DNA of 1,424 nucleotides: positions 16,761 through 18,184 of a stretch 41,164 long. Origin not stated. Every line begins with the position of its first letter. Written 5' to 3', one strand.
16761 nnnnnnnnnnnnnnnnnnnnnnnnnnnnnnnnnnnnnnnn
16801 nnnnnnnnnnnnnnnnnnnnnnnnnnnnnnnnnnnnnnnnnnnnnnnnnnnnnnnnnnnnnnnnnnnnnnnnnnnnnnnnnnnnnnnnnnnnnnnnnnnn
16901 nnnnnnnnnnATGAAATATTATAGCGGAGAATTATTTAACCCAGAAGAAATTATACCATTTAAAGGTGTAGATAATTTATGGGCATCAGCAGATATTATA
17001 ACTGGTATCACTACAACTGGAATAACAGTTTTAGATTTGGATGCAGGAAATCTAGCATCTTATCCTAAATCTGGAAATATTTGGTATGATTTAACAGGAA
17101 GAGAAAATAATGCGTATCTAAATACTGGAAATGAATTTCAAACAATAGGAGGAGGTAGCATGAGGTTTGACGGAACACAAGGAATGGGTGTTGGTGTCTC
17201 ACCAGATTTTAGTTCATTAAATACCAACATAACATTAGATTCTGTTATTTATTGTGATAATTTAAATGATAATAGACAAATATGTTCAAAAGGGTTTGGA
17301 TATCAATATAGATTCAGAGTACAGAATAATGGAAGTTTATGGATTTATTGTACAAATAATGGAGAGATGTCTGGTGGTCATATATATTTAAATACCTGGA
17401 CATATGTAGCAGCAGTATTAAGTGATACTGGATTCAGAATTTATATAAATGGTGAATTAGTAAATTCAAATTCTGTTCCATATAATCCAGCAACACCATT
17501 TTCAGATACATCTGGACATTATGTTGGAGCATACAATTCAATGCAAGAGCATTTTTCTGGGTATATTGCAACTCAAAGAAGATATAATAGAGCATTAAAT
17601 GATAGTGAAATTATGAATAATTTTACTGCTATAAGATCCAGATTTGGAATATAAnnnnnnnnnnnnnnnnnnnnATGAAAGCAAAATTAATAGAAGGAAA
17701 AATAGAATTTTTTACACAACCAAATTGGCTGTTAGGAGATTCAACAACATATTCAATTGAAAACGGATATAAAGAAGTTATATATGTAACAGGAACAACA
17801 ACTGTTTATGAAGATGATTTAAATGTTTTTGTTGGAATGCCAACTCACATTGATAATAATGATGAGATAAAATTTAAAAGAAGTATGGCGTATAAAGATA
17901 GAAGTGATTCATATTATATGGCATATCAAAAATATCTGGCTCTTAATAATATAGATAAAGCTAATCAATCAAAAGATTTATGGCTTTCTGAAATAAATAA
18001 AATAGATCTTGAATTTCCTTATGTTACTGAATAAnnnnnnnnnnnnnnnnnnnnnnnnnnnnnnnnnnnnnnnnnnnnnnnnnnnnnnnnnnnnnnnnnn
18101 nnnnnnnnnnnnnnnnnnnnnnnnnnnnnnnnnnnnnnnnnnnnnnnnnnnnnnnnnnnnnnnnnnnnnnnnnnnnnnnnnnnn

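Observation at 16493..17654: Split receptor-binding protein: fibre-anchor stub followed by a stand-alone LamG lectin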

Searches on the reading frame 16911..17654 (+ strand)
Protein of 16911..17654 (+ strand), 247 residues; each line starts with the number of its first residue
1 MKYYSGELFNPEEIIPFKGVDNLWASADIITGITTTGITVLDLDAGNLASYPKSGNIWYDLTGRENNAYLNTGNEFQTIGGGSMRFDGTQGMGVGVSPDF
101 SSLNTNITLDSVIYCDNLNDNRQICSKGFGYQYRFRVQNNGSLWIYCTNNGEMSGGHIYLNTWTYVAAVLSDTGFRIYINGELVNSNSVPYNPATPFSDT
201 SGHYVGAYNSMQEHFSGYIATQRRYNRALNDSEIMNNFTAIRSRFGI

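Call 5: search_protein_families(library=pfam, proteins=[window:16911-17654:+], max_evalue=0.1)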
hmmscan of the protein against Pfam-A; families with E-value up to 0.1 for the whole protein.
window:16911-17654:+ (247 aa): 3 families
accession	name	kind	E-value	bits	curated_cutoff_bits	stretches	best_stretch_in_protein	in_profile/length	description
PF13385.13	Laminin_G_3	-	1.1e-19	71.5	27.6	1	98-234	10-150/151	Concanavalin A-like lectin/glucanases superfamily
PF18370.7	RGI_lyase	-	0.076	13.8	27.8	0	162-208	22-66/86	Rhamnogalacturonan I lyases beta-sheet domain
PF22925.3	TS_C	-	0.082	12.9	27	0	149-231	118-201/202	Trans-sialidase, C-terminal domain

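Call 6: search_protein_families(library=phrogs, proteins=[window:16911-17654:+], max_evalue=0.1)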
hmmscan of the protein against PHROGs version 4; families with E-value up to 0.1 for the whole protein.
window:16911-17654:+ (247 aa): 7 families
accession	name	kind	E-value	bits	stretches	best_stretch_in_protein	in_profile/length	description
phrog_24074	-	unknown function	2.4e-16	60.2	3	28-107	134-215/892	-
phrog_8510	-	head and packaging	5.4e-12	45.3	1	80-245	728-904/1348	virion structural protein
phrog_3545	-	unknown function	1.6e-07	30.8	1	77-245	788-976/1115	-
phrog_17347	-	unknown function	8.6e-07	29.9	1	155-240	121-207/312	-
phrog_22373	-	unknown function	1.3e-05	24.8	1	105-236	58-191/688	-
phrog_38104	-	unknown function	0.0001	22.6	1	23-102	76-155/320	-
phrog_14220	-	unknown function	0.0022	18.2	1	55-239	19-181/401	-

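Call 9: search_dna_similar(query=window:16911-17654:+, collection=phages, mode=protein, max_evalue=0.001)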
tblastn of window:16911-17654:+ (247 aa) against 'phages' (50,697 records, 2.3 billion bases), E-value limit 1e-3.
Records with a match: 14; places in all: 26; records where one place covers at least 80% of the query: 14.
Best place of each record, by identity: <60% 14.
By first word of the organism name: Synechococcus 8; Flavobacterium 4; uncultured 2.
By host as written in the record: Flavobacterium sp. LMO8 4; - 3; Synechococcus sp. WH7803 2; Synechococcus sp. SynWH7803 2; Synechococcus sp. WH 8102 2; Synechococcus sp. WH8102 1.
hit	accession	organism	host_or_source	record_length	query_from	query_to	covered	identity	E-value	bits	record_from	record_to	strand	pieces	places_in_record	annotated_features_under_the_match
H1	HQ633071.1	Synechococcus phage S-SKS1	Synechococcus sp. WH7803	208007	40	247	84%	29.7%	3e-11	69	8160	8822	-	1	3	hypothetical protein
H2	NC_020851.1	Synechococcus phage S-SKS1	Synechococcus sp. WH7803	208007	40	247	84%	29.7%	3e-11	69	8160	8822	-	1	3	hypothetical protein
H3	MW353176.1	Flavobacterium phage vB_FspM_immuto_3-5A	Flavobacterium sp. LMO8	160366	43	247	83%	30.0%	3e-8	60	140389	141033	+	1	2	structural protein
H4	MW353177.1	Flavobacterium phage vB_FspM_immuto_13-6C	Flavobacterium sp. LMO8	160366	43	247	83%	30.0%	3e-8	60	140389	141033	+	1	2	structural protein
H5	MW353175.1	Flavobacterium phage vB_FspM_immuto_2-6A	Flavobacterium sp. LMO8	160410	43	247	83%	30.0%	3e-8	60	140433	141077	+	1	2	structural protein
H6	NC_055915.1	Flavobacterium phage vB_FspM_immuto_2-6A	Flavobacterium sp. LMO8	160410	43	247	83%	30.0%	3e-8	60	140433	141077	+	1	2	structural protein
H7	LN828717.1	Synechococcus phage S-PM2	-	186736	40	247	84%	29.2%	2e-12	72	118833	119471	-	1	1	hypothetical protein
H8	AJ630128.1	Synechococcus phage S-PM2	Synechococcus sp. SynWH7803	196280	40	247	84%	29.2%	2e-12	72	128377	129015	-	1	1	Hypothetical-Protein | belonging to T4-LIKE GC: 864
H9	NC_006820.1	Synechococcus phage S-PM2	Synechococcus sp. SynWH7803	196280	40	247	84%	29.2%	2e-12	72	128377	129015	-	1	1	virion structural protein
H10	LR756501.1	uncultured phage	metagenomic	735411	40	247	84%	28.2%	6e-10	65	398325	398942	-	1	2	record has no annotation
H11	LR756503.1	uncultured phage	metagenomic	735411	40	247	84%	28.2%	6e-10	65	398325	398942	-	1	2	record has no annotation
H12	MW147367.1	Synechococcus phage S-H9-2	Synechococcus sp. WH 8102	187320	40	247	84%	27.0%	6e-7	56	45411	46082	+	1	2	hypothetical protein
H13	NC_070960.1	Synechococcus phage S-H9-2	Synechococcus sp. WH 8102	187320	40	247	84%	27.0%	6e-7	56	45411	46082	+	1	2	hypothetical protein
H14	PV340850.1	Synechococcus phage Sf-CH1b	Synechococcus sp. WH8102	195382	43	247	83%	23.4%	3e-4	47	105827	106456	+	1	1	LamG-like jellyroll fold domain-containing protein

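Call 16: find_homologous_proteins(query=window:16911-17651:+, max_evalue=0.001)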
Query window:16911-17651:+ (247 aa): 4 proteins with E <= 0.001 among 324 candidates.
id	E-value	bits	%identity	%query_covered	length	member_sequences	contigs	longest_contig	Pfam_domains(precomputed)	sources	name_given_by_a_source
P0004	1.6e-160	550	98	100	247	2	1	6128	PF13385.14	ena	-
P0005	3.2e-88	314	61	100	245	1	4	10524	PF13385.14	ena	-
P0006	1.3e-84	302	58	100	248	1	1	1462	PF13385.14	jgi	-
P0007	1.3e-10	59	33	87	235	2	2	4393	PF13385.14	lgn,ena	-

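Call 17: find_encoding_contigs(protein=P0007, flank=10000, max_places=4)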
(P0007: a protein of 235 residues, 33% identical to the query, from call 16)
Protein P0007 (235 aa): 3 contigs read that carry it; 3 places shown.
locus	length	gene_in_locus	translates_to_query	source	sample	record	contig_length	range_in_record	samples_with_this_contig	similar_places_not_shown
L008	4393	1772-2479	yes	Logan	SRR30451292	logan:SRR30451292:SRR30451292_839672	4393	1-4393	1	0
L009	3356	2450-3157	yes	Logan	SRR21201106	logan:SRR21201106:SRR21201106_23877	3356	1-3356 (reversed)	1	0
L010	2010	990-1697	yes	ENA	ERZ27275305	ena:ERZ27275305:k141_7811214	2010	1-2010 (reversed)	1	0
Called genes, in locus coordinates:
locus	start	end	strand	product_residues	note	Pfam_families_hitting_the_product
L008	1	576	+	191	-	?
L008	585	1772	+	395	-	PF13385:Laminin_G_3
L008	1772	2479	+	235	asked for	PF13385:Laminin_G_3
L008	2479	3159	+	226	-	PF13385:Laminin_G_3 (weak)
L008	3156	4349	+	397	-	PF13385:Laminin_G_3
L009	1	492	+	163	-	?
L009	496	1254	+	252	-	PF13385:Laminin_G_3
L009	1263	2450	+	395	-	PF13385:Laminin_G_3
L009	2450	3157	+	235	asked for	PF13385:Laminin_G_3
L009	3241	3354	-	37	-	?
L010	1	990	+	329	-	?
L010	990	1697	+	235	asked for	PF13385:Laminin_G_3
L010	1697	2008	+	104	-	?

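Call 37: search_solved_structures(query=A2, max_evalue=0.1)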
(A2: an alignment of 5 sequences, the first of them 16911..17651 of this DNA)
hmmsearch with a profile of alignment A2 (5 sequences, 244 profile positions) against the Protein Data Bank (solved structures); distinct sequences matched with E-value up to 0.1: 2.
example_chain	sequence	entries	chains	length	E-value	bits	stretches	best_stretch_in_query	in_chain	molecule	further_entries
4qvs_A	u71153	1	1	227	2.2e-09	40.3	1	50-231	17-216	S-layer domain-containing protein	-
5hon_A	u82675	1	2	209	0.07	15.8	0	104-231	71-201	Extracellular arabinanase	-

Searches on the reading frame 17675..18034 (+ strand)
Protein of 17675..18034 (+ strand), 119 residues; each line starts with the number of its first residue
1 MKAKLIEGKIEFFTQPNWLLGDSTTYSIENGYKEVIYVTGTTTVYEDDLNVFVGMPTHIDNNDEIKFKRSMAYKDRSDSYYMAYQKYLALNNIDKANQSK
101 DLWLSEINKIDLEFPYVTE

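Call 5: search_protein_families(library=pfam, proteins=[window:17675-18034:+], max_evalue=0.1)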
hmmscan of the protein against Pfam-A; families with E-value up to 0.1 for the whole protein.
window:17675-18034:+ (119 aa): 0 families

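Call 6: search_protein_families(library=phrogs, proteins=[window:17675-18034:+], max_evalue=0.1)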
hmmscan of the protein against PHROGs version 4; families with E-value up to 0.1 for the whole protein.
window:17675-18034:+ (119 aa): 3 families
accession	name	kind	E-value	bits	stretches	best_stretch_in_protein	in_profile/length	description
phrog_2432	-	unknown function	2.4e-05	25.7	1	49-116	27-91/94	-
phrog_5714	-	unknown function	0.014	16.5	1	68-116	43-90/95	-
phrog_14003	-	unknown function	0.019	15.8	1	20-101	20-100/137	-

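Call 28: find_homologous_proteins(query=window:17675-18031:+, max_evalue=0.01)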
Query window:17675-18031:+ (119 aa): 3 proteins with E <= 0.01 among 3 candidates.
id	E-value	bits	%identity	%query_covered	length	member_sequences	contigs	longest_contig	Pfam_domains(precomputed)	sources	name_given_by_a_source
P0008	3.9e-73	261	99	100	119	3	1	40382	-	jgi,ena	-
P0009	1.1e-49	185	68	98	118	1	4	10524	-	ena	-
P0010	8.2e-31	125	52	97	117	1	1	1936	-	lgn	-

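Call 29: find_encoding_contigs(protein=P0010, flank=10000, max_places=4)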
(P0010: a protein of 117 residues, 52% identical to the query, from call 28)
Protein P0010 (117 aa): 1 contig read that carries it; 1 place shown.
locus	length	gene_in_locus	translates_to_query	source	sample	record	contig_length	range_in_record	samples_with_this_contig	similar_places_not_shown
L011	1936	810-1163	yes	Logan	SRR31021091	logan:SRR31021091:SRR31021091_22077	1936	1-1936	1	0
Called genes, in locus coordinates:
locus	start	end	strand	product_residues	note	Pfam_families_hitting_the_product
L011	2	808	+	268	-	?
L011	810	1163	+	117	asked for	-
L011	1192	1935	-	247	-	?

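Call 30: find_encoding_contigs(protein=P0008, flank=10000, max_places=4)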
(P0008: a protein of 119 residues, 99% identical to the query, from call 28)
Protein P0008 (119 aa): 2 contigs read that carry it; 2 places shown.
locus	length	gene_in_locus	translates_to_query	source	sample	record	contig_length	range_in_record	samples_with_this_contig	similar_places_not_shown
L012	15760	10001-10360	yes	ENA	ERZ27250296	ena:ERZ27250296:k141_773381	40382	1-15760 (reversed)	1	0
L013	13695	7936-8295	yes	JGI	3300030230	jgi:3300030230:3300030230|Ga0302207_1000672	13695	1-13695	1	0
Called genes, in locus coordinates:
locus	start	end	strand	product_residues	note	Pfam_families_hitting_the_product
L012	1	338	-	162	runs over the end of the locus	-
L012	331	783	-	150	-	-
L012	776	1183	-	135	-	-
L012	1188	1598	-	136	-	-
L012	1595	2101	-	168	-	-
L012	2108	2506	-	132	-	-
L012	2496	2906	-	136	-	-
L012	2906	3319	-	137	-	-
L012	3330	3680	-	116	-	-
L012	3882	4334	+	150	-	-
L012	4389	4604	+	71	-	-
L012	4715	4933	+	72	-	-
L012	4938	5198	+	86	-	-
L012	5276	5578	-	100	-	-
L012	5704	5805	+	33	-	-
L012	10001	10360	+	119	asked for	-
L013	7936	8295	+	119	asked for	-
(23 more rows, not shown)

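Call 52: search_protein_families(library=pfam, proteins=[L011:2-808:+], max_evalue=0.01)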
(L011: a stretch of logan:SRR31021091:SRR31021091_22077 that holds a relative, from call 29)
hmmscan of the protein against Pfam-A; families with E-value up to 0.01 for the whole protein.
L011:2-808:+ (268 aa): 1 family
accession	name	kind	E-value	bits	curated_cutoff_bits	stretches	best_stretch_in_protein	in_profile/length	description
PF13306.12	LRR_5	-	5.7e-12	46.1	27.7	2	54-142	11-89/127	BspA type Leucine rich repeat region (6 copies)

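Call 81: search_solved_structures(query=A6, max_evalue=10)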
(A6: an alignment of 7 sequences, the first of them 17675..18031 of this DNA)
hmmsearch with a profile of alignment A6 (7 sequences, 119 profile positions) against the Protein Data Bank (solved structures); distinct sequences matched with E-value up to 10: 8.
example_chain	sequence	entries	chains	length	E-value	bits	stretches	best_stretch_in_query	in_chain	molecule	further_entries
4hb5_A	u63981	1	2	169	0.015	18.9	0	25-37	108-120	Engineered Protein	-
4ff7_A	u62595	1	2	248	0.24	15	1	30-104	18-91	Triosephosphate isomerase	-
3ypi_A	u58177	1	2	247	0.27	14.9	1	30-104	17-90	TRIOSEPHOSPHATE ISOMERASE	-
1ypi_A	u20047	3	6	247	0.27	14.8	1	30-104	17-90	TRIOSEPHOSPHATE ISOMERASE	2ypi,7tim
1ney_A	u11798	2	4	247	0.84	13.3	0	30-98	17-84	triosephosphate isomerase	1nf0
1i45_A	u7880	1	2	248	0.85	13.2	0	30-98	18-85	TRIOSEPHOSPHATE ISOMERASE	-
5eil_A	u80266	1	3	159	1.2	12.7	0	25-37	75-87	TRI-05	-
5kwd_A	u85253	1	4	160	1.3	12.6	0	25-37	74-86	Ankyrin repeat-containing protein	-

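Call 82: search_protein_families(library=phrogs, alignment_id=A6, max_evalue=0.01)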
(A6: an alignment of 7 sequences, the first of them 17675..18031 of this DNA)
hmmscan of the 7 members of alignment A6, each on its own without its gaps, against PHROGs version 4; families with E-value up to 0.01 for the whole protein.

A. member 1, window:17675-18031:+ (119 aa): 1 family
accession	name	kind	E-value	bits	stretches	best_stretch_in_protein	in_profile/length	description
phrog_2432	-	unknown function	2.4e-05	25.7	1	49-116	27-91/94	-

B. families by the number of members that match (of 7 scanned): 6 families
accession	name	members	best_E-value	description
phrog_2432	-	3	6.1e-06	-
phrog_25252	-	2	8.4e-07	-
phrog_5714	-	2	0.0053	-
phrog_6034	-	1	2.4e-16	-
phrog_14311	-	1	3e-14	-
phrog_27624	-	1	0.0016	-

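Call 83: search_dna_similar(query=window:17675-18031:+, collection=phages, mode=protein, max_evalue=0.1, max_rows=15)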
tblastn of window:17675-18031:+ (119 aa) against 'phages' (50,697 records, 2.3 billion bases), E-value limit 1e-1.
Records with a match: 2; places in all: 2; records where one place covers at least 80% of the query: 0.
Best place of each record, by identity: <60% 2.
By first word of the organism name: uncultured 2.
By host as written in the record: - 2.
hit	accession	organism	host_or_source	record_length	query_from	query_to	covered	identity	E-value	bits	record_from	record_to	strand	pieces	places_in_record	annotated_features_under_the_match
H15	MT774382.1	uncultured phage cr10_1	human feces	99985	59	118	50%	40.0%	5e-3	41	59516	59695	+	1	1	hypothetical protein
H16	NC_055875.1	uncultured phage cr10_1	human feces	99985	59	118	50%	40.0%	5e-3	41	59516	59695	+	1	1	hypothetical protein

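Call 87: get_annotated_region(hit=H15, flank=5000)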
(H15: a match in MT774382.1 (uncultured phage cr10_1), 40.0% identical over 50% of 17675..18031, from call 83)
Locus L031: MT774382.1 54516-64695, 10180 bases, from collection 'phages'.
description: Uncultured phage cr10_1, complete genome.
organism: uncultured phage cr10_1 (NCBI taxid 2772066)
taxonomy: Viruses; Duplodnaviria; Heunggongvirae; Uroviricota; Caudoviricetes; Crassvirales; Suoliviridae; Boorivirinae; Canhaevirus; Canhaevirus hiberniae
host: -; source: human feces; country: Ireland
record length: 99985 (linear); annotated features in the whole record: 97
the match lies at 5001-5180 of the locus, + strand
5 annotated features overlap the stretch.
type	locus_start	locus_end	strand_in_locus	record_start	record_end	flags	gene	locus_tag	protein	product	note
CDS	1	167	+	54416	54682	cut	-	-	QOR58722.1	putative cell division kinase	gp_19796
CDS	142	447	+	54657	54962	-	-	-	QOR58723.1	hypothetical protein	gp_19797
CDS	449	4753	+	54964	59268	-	-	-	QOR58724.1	hypothetical protein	gp_19798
CDS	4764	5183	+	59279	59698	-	-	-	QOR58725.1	hypothetical protein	gp_19799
CDS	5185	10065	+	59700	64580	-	-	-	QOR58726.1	hypothetical protein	gp_19800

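Call 92: find_related_loci(query=A6, collection=viral_contigs, flank=7000)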
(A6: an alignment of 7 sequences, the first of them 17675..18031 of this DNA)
Query A6 (119 aa) in viral_contigs; peptide patterns used: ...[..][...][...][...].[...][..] (x = any residue, [..] = any of these).
43 stretches matched a pattern; 6 encode a relative of the query (tblastn E <= 1e-3); 6 distinct loci.
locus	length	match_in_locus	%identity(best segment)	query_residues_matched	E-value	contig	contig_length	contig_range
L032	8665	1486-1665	47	1-60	3e-13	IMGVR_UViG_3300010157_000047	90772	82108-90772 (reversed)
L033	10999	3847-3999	47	3-53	1e-12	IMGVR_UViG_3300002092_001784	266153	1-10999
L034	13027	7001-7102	56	3-36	1e-11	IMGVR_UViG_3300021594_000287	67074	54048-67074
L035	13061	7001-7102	56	3-36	1e-11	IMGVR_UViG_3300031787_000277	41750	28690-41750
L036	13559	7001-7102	56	3-36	1e-11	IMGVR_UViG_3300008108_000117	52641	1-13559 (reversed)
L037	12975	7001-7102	56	3-36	1e-11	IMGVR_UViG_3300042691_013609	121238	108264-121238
